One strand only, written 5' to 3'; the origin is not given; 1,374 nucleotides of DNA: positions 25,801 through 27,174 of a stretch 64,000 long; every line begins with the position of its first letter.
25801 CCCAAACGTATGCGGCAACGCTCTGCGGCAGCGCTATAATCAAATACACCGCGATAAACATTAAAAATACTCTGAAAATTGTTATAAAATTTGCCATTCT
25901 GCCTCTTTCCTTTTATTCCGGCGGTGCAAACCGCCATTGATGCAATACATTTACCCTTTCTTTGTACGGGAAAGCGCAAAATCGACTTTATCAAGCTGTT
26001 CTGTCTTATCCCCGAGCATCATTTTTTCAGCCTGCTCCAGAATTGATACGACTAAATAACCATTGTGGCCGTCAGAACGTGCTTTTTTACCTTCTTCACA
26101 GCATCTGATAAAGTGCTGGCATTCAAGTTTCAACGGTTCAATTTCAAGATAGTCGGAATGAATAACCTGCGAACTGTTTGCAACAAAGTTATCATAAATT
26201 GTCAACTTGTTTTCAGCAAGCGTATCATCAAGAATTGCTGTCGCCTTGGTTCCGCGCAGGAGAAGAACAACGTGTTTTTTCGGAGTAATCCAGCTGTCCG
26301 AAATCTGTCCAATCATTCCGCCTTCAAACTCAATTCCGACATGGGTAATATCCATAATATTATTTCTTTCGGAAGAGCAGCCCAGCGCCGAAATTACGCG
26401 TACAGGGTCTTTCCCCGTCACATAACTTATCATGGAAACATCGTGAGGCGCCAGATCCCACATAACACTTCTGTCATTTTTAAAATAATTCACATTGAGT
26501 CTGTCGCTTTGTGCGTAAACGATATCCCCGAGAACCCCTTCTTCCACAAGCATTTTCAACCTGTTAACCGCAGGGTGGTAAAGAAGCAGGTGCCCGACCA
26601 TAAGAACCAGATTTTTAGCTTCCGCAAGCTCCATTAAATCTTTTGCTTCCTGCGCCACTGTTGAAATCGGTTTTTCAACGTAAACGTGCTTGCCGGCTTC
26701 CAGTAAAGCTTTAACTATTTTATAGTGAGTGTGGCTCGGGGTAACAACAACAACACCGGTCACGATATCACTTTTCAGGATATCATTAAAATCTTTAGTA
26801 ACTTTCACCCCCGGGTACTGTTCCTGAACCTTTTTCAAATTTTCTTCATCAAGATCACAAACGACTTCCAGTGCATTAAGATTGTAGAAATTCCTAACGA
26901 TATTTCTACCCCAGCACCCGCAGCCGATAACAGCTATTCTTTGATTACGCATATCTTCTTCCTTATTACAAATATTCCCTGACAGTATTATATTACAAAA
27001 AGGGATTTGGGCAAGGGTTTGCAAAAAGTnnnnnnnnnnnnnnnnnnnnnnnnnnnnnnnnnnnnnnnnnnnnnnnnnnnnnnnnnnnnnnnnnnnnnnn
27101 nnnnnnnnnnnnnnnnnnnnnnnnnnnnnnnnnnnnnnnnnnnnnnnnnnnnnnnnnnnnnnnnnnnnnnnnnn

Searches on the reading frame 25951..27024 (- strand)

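Call 11: search_protein_families(library=pfam, proteins=[window:25951-27024:-], max_evalue=0.001)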
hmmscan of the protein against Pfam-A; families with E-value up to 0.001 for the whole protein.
window:25951-27024:- (357 aa): 4 families
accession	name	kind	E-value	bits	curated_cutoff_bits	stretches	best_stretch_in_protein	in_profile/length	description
PF01408.29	GFO_IDH_MocA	-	1.4e-24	87.5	24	1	29-145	2-120/120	Oxidoreductase family, NAD-binding Rossmann fold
PF22725.1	GFO_IDH_MocA_C3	-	2.7e-13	50.4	27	1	154-263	2-123/124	GFO/IDH/MocA C-terminal domain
PF02894.22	GFO_IDH_MocA_C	-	7.3e-07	29.6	22.9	1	157-331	1-205/218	Oxidoreductase family, C-terminal alpha/beta domain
PF03807.23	F420_oxidored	-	0.00027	21.9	21.6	1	29-107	1-79/94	NADP oxidoreductase coenzyme F420-dependent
